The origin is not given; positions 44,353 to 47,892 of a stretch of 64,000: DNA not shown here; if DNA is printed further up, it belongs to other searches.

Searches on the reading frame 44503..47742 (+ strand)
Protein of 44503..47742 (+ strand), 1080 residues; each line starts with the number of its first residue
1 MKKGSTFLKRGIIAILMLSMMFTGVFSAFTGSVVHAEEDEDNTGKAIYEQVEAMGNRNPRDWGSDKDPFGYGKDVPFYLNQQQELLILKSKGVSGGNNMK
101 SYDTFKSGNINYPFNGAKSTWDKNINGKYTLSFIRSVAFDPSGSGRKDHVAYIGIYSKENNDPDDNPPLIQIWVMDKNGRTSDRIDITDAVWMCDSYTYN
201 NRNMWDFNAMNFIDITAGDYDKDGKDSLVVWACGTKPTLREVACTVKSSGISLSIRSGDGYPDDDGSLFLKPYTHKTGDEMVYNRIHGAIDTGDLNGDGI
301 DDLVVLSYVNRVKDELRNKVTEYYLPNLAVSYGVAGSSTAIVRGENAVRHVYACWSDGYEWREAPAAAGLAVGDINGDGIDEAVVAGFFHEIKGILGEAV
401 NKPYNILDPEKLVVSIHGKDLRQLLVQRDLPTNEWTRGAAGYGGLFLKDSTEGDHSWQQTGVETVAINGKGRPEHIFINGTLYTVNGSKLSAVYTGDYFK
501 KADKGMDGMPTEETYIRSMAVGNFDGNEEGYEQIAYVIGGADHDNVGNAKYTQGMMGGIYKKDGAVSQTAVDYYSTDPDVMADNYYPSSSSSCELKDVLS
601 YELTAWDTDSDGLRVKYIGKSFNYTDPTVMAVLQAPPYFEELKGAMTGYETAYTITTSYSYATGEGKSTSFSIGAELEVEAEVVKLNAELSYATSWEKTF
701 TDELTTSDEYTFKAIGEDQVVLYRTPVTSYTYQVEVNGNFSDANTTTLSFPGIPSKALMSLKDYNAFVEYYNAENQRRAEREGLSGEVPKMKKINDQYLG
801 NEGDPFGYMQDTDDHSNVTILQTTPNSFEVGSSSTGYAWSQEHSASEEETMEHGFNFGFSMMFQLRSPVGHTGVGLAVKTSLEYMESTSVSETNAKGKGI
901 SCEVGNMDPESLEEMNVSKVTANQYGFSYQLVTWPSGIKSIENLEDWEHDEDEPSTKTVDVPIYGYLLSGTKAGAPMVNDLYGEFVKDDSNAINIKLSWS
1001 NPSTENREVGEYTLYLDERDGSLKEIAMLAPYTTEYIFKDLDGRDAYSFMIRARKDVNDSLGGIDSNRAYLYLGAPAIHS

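Call 10: find_homologous_proteins(query=window:44503-47742:+)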
Query window:44503-47742:+ (1080 aa): 368 proteins with E <= 0.001 among 8000 candidates; the best 120 are listed.
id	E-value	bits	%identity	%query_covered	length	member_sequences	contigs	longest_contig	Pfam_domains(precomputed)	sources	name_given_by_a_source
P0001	0.0e+0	2348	94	100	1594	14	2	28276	PF01391.24,PF13517.13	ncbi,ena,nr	ncbi:MAG: hypothetical protein IKE77_09955 [Erysipelotrichaceae bacterium]|nr:hypothetical protein [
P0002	0.0e+0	1928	76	100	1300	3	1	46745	PF00041.28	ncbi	-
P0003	0.0e+0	1905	75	100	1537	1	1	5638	PF00041.28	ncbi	-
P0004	0.0e+0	1887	75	100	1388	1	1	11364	PF01391.24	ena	-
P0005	0.0e+0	1886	76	100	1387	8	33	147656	PF01391.24,PF13517.13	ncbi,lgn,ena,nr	ncbi:MAG: hypothetical protein IJG49_06515 [Erysipelotrichaceae bacterium]|nr:hypothetical protein [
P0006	0.0e+0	1876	75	100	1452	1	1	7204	PF01839.30,PF00041.28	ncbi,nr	ncbi:MAG: fibronectin type III domain-containing protein [Erysipelotrichaceae bacterium]|nr:fibronec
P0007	0.0e+0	1066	48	96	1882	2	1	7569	PF01839.30,PF19079.6,PF13517.13,PF00041.28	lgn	-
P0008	0.0e+0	1062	48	96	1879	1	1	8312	PF19079.6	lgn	-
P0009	0.0e+0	1050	49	96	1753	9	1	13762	PF02012.27,PF16378.11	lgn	-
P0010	0.0e+0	1039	47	100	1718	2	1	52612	-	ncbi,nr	ncbi:MAG: fibronectin type III domain-containing protein [Erysipelotrichaceae bacterium]|nr:fibronec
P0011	0.0e+0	1016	48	96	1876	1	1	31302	PF01839.30,PF19079.6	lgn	-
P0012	2.5e-290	984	47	97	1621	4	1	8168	PF01839.30,PF01391.24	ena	-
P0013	3.1e-289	981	46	100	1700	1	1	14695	PF01839.30,PF00041.28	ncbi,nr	ncbi:MAG: fibronectin type III domain-containing protein [Erysipelotrichaceae bacterium]|nr:fibronec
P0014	5.1e-286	970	46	100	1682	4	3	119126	PF01839.30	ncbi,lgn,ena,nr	ncbi:MAG: hypothetical protein IKS54_02685 [Erysipelotrichaceae bacterium]|nr:hypothetical protein [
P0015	4.7e-282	957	45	100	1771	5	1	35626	PF01839.30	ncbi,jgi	jgi:hypothetical protein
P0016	6.0e-274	930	44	100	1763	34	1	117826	PF01839.30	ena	-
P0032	3.0e-141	491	34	90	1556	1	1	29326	PF00028.24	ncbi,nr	ncbi:MAG: hypothetical protein K5739_09295 [Lachnospiraceae bacterium]|nr:hypothetical protein [Lach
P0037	4.4e-102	361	30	97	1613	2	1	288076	PF01839.30,PF13517.13,PF18998.7,PF00041.28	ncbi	-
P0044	7.0e-98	347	30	97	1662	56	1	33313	PF01839.30,PF18998.7,PF00041.28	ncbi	-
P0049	2.3e-97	345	32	94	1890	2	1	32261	PF01839.30,PF18998.7,PF00395.26,PF00041.28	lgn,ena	-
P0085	1.9e-95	339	31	96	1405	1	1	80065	PF01391.24,PF00041.28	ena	-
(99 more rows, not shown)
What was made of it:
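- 44611..46401 (+): N-terminal conserved segment plus a 7-8-bladed FG-GAP-type beta-propeller with Ca-loop motifs (aa 37-633). Precomputed FG-GAP hits in many homologues (call 10).
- Closest known: Bacillus exosporium protein BclA. Same: Strain-to-strain length polymorphism of the GXY region is seen in relatives here (18-aa steps, call 10).
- Checked: The best database relative is 94% identical over the head, and relatives continue down to about 30% (call 10).
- Every database name is 'hypothetical', 'Fn3 domain-containing' or 'LRR protein' (call 10).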

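Call 16: find_encoding_contigs(protein=P0005, flank=8000, max_places=2)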
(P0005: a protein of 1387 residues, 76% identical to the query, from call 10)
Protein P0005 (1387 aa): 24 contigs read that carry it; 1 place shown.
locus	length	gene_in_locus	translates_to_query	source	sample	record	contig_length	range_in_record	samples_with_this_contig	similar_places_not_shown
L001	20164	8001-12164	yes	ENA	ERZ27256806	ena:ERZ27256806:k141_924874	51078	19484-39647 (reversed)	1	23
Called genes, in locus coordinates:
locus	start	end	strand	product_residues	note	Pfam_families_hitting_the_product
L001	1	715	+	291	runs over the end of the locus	PF00165:HTH_AraC, PF12833:HTH_18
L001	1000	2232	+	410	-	PF13173:AAA_14, PF13401:AAA_22 (faint), PF13635:DUF4143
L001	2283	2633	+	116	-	-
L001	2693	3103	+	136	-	PF00903:Glyoxalase, PF12681:Glyoxalase_2, PF18029:Glyoxalase_6, PF22677:Ble-like_N (weak)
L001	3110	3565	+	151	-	PF13420:Acetyltransf_4, PF00583:Acetyltransf_1, PF13673:Acetyltransf_10, PF13508:Acetyltransf_7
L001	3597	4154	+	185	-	PF13302:Acetyltransf_3, PF13420:Acetyltransf_4, PF00583:Acetyltransf_1, PF13673:Acetyltransf_10, PF13508:Acetyltransf_7, PF08445:FR47 (faint)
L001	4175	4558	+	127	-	PF13673:Acetyltransf_10, PF00583:Acetyltransf_1, PF13508:Acetyltransf_7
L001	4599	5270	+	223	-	PF08713:DNA_alkylation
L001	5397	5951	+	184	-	PF04542:Sigma70_r2, PF08281:Sigma70_r4_2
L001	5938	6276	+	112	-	-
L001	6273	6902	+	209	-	-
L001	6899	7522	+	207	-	PF13367:PrsW-protease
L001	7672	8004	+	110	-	-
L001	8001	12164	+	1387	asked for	PF13517:FG-GAP_3 (faint), PF01391:Collagen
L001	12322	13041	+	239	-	PF22435:MRM3-like_sub_bind, PF00588:SpoU_methylase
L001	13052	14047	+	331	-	PF00583:Acetyltransf_1, PF13302:Acetyltransf_3, PF24585:YunG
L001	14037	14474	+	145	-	PF13420:Acetyltransf_4 (weak), PF00583:Acetyltransf_1, PF13673:Acetyltransf_10, PF13508:Acetyltransf_7, PF08445:FR47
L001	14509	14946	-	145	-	-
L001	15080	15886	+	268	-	PF00561:Abhydrolase_1, PF12146:Hydrolase_4, PF12697:Abhydrolase_6, PF03096:Ndr (weak)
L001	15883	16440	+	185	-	PF28474:DUF8412, PF13376:OmdA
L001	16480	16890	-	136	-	-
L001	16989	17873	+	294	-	PF00795:CN_hydrolase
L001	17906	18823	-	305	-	PF00248:Aldo_ket_red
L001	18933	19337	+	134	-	-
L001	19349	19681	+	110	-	-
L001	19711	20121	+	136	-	PF00903:Glyoxalase, PF12681:Glyoxalase_2, PF18029:Glyoxalase_6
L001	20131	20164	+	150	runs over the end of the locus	PF00583:Acetyltransf_1, PF13302:Acetyltransf_3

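Call 17: find_encoding_contigs(protein=P0016, flank=8000, max_places=2)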
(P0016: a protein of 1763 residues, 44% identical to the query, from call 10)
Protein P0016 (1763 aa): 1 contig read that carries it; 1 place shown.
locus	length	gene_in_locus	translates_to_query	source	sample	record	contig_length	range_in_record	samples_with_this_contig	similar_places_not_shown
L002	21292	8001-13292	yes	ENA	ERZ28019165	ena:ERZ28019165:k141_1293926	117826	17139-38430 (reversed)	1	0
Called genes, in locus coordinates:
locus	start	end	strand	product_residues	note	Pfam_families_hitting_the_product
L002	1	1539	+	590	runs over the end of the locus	PF01554:MatE, PF13581:HATPase_c_2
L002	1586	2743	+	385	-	-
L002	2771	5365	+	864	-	PF01764:Lipase_3, PF07947:YhhN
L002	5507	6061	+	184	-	PF04542:Sigma70_r2, PF08281:Sigma70_r4_2, PF22233:PhyR_sigma-like (weak)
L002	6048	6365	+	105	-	-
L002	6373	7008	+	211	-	-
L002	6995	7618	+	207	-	PF13367:PrsW-protease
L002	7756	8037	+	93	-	-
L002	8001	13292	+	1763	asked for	PF01839:FG-GAP (faint)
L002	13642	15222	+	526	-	PF00342:PGI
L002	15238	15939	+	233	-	PF00156:Pribosyltran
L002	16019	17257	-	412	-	PF01808:AICARFT_IMPCHas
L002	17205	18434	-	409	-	PF00156:Pribosyltran, PF07826:IMP_cyclohyd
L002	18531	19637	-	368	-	-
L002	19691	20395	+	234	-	PF07722:Peptidase_C26, PF00117:GATase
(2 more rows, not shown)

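Call 18: find_encoding_contigs(protein=P0037, flank=8000, max_places=2)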
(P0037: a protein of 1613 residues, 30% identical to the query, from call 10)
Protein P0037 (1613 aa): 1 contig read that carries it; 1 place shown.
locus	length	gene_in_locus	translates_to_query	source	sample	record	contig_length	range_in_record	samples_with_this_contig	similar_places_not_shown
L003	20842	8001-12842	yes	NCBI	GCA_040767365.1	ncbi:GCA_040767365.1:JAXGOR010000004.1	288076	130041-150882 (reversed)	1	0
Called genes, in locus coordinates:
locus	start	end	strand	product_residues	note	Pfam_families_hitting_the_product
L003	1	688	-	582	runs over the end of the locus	PF01855:POR_N, PF02775:TPP_enzyme_C, PF12797:Fer4_2 (faint), PF00037:Fer4 (weak)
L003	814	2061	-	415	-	PF01545:Cation_efflux, PF16916:ZT_dimer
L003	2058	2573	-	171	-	PF14512:TM1586_NiRdase (faint), PF00881:Nitroreductase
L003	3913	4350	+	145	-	PF13274:SocA_Panacea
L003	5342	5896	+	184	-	PF04542:Sigma70_r2 (weak), PF08281:Sigma70_r4_2, PF04545:Sigma70_r4 (weak), PF22233:PhyR_sigma-like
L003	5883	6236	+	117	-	-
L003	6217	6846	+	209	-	-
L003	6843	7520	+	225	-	PF13367:PrsW-protease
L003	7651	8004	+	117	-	-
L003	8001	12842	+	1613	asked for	PF13517:FG-GAP_3 (faint), PF01839:FG-GAP (faint), PF00041:fn3 (weak), PF18998:Flg_new_2 (faint)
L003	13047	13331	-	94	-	-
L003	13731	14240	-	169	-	PF00872:Transposase_mut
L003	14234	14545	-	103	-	PF00872:Transposase_mut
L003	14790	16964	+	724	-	PF28527:DUF8425, PF28530:DUF8426, PF20720:nSTAND3 (weak), PF07728:AAA_5, PF28529:McrB_lid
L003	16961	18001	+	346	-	PF10117:McrBC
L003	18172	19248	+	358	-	-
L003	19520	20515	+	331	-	-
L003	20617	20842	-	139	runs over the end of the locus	-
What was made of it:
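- On Integrin-alpha-type FG-GAP beta-propeller: Many homologues carry precomputed (mostly faint) FG-GAP hits (calls 10, 16-18).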

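Call 19: find_encoding_contigs(protein=P0085, flank=8000, max_places=2)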
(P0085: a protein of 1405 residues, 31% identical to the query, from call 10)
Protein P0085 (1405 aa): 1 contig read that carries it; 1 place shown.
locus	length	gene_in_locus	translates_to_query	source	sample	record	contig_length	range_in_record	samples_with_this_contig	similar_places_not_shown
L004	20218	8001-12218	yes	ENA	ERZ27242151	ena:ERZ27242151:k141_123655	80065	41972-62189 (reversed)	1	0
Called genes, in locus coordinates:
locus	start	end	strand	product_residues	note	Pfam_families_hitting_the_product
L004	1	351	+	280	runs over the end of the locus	PF02311:AraC_binding, PF07883:Cupin_2, PF00165:HTH_AraC, PF12833:HTH_18, PF00165:HTH_AraC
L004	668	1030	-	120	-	-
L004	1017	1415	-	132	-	-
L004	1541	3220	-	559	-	PF01551:Peptidase_M23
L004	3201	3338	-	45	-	-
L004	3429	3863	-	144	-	PF12957:DUF3846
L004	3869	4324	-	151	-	PF19044:P-loop_TraG (weak)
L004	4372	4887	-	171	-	PF12773:DZR (faint), PF13240:Zn_Ribbon_1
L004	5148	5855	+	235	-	PF00072:Response_reg, PF04397:LytTR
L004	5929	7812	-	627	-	PF02518:HATPase_c (weak), PF14501:HATPase_c_5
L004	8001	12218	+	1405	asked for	PF00041:fn3 (faint), PF01391:Collagen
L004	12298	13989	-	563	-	PF01551:Peptidase_M23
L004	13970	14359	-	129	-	PF19552:DUF6075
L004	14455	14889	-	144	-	PF12957:DUF3846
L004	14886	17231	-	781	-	PF01935:DUF87 (weak), PF12846:AAA_10 (weak), PF19044:P-loop_TraG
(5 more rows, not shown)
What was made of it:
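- One subfamily sits inside conjugative-element genes, where surface adhesins are common cargo (call 19).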
